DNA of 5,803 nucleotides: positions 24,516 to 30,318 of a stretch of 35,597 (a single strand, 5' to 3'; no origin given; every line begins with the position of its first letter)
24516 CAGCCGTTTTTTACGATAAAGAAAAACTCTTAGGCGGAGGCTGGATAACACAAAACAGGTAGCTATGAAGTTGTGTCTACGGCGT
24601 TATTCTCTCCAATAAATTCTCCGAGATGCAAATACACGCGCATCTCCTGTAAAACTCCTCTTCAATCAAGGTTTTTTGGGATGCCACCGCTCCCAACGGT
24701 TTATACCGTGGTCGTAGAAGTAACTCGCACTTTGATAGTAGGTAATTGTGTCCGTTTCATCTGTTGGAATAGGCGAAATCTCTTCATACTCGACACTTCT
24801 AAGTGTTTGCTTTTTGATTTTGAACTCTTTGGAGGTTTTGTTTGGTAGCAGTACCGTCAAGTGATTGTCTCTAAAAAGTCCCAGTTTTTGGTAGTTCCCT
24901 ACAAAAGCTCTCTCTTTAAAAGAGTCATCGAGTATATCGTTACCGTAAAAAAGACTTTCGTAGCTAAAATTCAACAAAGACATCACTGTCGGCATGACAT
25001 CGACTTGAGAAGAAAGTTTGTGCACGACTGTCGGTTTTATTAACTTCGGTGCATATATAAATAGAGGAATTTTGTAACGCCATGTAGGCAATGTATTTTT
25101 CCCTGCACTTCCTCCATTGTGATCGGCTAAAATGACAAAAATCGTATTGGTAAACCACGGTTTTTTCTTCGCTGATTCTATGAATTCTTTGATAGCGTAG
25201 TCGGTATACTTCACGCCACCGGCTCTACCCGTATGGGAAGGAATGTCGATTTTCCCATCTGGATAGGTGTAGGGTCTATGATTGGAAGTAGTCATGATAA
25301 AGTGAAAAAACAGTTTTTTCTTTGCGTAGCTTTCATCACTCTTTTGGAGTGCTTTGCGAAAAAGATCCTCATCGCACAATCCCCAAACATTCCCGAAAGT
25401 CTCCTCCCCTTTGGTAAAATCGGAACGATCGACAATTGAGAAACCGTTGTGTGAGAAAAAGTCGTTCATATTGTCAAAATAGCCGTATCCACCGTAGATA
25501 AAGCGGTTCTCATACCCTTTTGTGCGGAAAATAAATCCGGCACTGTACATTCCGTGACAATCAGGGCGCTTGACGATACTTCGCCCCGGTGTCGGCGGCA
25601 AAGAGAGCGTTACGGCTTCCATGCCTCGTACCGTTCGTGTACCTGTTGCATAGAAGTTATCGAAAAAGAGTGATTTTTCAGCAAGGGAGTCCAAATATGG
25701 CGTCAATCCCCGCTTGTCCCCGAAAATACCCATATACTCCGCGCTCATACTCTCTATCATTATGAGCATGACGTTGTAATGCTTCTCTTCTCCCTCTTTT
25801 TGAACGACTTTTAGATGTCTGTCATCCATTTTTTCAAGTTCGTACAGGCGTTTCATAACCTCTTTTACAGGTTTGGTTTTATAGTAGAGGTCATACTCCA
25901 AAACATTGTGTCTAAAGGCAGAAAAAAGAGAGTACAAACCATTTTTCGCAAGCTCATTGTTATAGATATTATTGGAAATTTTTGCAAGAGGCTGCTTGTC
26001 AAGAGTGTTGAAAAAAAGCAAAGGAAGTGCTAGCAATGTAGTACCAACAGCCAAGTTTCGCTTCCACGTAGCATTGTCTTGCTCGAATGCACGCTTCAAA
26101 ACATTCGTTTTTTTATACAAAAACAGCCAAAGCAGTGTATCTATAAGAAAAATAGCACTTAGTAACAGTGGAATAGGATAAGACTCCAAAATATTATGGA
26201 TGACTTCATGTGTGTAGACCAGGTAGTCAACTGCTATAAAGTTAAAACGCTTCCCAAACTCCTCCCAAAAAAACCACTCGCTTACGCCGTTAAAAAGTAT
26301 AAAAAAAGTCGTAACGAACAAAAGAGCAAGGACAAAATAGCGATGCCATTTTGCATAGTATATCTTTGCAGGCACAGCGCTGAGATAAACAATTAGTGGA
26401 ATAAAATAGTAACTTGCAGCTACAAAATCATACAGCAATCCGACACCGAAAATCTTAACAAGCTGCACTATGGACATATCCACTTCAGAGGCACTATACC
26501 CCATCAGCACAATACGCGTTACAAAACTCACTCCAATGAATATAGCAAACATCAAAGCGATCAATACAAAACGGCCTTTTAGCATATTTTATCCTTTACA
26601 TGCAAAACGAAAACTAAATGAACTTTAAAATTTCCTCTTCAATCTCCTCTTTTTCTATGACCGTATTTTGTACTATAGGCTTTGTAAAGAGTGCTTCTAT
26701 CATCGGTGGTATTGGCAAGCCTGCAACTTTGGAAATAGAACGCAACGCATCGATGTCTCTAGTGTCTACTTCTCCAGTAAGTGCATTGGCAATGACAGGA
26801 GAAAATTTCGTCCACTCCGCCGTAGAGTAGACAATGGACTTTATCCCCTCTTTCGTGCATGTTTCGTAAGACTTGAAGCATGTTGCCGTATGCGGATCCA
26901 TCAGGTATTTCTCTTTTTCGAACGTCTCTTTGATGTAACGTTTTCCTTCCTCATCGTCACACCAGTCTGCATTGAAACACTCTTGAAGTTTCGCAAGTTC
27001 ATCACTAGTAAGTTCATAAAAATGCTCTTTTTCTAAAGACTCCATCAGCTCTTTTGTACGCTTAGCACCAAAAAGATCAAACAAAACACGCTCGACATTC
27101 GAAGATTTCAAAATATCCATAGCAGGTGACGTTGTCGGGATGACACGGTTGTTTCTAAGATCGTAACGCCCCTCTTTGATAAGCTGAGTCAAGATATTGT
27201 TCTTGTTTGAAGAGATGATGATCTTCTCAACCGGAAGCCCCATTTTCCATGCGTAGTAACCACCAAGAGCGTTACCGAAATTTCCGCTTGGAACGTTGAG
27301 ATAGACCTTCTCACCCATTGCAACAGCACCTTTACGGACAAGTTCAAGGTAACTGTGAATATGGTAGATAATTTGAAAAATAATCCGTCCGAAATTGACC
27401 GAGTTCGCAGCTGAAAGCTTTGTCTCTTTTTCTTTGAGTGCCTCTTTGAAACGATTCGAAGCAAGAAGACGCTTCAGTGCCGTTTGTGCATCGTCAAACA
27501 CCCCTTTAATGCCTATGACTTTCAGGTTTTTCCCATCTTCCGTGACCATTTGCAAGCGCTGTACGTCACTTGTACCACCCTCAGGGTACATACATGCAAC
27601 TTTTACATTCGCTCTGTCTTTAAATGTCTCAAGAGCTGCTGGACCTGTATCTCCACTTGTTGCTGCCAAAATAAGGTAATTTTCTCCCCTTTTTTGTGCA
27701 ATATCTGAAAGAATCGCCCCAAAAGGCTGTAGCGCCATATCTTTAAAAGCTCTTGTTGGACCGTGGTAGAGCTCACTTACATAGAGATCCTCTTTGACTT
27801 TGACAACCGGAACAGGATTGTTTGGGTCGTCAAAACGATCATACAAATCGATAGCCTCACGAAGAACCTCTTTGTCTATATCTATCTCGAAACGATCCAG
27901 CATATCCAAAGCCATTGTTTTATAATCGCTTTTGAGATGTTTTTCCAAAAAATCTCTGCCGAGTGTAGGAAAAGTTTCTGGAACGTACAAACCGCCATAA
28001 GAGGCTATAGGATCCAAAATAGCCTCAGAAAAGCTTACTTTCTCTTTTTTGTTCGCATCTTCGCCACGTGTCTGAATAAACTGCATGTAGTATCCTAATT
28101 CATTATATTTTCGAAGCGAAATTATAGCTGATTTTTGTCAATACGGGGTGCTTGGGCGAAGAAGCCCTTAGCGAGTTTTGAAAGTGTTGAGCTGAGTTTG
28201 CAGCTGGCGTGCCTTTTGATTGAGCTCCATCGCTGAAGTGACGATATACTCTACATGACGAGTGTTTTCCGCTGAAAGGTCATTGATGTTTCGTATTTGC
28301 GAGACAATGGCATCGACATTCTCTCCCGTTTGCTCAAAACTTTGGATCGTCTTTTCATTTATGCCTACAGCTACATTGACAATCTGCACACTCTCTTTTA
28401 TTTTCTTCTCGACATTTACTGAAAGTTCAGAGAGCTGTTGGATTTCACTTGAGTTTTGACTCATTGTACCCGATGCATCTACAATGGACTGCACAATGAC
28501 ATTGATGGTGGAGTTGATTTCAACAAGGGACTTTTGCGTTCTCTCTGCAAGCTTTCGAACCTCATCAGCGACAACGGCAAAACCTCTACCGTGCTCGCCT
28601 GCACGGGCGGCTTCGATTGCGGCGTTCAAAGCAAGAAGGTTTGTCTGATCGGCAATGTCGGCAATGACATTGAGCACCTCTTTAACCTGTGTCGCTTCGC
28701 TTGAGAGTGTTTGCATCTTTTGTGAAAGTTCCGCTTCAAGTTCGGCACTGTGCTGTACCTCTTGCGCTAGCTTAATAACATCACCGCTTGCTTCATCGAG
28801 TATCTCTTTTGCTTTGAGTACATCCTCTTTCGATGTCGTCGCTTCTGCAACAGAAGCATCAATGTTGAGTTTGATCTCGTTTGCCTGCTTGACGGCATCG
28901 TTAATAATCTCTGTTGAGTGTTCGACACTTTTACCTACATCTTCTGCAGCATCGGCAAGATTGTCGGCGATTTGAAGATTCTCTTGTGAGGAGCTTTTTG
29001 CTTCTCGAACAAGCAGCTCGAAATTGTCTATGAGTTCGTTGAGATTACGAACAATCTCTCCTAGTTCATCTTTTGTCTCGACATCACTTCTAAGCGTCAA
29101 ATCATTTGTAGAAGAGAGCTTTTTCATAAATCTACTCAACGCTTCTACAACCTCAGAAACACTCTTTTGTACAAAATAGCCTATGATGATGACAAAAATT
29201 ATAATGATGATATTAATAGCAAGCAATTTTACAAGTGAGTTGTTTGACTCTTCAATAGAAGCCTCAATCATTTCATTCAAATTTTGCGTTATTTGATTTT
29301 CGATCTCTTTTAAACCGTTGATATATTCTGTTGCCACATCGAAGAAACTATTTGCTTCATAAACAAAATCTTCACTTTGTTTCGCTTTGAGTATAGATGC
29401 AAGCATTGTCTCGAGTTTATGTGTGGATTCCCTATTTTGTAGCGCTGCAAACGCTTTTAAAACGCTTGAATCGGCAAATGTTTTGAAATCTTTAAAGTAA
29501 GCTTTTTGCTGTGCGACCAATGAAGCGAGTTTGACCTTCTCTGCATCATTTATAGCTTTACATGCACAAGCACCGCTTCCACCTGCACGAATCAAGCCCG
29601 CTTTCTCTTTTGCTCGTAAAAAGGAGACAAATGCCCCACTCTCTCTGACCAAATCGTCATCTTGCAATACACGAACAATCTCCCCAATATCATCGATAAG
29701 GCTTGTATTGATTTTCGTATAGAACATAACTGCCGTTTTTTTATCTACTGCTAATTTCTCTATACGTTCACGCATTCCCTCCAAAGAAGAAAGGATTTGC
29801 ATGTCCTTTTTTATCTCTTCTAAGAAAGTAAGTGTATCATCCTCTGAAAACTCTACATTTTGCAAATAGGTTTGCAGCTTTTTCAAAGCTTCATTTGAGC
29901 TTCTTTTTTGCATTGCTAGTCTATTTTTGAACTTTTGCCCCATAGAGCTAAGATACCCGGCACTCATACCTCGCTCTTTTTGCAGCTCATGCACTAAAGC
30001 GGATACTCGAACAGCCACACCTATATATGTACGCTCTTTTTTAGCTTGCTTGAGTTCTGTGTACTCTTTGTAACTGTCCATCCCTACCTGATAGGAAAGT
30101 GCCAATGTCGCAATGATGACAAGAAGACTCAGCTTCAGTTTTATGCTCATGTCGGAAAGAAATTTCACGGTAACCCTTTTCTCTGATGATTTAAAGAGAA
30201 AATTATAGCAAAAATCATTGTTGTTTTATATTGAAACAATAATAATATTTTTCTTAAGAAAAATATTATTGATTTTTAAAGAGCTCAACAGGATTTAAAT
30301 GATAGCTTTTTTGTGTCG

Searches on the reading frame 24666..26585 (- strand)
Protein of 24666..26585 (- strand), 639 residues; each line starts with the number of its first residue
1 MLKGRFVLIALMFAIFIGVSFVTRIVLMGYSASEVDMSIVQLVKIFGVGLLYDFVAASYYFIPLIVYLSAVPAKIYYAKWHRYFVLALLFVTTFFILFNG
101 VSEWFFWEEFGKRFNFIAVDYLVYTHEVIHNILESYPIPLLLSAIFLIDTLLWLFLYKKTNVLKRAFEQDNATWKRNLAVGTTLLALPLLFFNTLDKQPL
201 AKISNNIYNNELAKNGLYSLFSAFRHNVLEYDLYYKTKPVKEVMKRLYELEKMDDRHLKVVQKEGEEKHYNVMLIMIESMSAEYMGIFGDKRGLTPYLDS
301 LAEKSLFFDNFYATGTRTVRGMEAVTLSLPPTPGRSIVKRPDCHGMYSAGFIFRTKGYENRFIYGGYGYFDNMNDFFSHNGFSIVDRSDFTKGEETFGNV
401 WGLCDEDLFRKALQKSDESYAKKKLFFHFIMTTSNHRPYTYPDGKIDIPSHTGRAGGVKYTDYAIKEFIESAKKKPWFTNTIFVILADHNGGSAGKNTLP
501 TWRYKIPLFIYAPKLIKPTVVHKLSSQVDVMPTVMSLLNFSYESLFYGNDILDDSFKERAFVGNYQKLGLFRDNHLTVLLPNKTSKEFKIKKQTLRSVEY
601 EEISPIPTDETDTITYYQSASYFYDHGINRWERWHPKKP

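Call 88: search_protein_families(library=pfam, proteins=[window:24666-26585:-], max_evalue=0.00001)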
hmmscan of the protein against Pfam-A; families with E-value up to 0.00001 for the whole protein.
window:24666-26585:- (639 aa): 1 family
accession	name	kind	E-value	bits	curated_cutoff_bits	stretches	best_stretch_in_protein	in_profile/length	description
PF00884.28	Sulfatase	-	2.7e-42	145.6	25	1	271-539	2-300/301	Sulfatase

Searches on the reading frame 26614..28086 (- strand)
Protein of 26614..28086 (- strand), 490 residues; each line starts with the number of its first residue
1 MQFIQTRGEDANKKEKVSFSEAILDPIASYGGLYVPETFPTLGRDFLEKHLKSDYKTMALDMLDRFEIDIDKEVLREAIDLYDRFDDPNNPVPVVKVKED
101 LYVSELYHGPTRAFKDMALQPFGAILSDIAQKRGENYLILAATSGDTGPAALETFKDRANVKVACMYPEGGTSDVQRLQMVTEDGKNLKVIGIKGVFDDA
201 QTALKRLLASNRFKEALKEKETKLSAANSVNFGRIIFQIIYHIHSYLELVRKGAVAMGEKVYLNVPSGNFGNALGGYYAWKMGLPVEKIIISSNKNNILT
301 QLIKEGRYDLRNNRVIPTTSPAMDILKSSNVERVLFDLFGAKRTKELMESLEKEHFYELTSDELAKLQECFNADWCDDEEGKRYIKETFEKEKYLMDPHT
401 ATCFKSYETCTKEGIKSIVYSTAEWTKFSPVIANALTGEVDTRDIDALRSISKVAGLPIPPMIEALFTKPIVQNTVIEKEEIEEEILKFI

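Call 88: search_protein_families(library=pfam, proteins=[window:26614-28086:-], max_evalue=0.00001)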
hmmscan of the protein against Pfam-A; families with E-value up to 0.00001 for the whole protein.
window:26614-28086:- (490 aa): 2 families
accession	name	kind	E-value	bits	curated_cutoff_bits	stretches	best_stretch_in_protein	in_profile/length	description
PF14821.11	Thr_synth_N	-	3.6e-13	49.9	25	1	3-80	2-76/79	Threonine synthase N terminus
PF00291.31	PALP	-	2.8e-12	47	35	1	98-406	21-274/295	Pyridoxal-phosphate dependent enzyme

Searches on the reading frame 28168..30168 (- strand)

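Call 88: search_protein_families(library=pfam, proteins=[window:28168-30168:-], max_evalue=0.00001)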
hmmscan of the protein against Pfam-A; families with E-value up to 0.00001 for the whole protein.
window:28168-30168:- (666 aa): 2 families
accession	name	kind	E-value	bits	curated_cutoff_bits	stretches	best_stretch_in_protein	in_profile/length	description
PF08376.15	NIT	-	3.3e-47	162.3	24.9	1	57-297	1-238/239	Nitrate and nitrite sensing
PF00015.26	MCPsignal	-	3.3e-33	115.4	34.6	1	473-597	13-137/172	Methyl-accepting chemotaxis protein (MCP) signalling domain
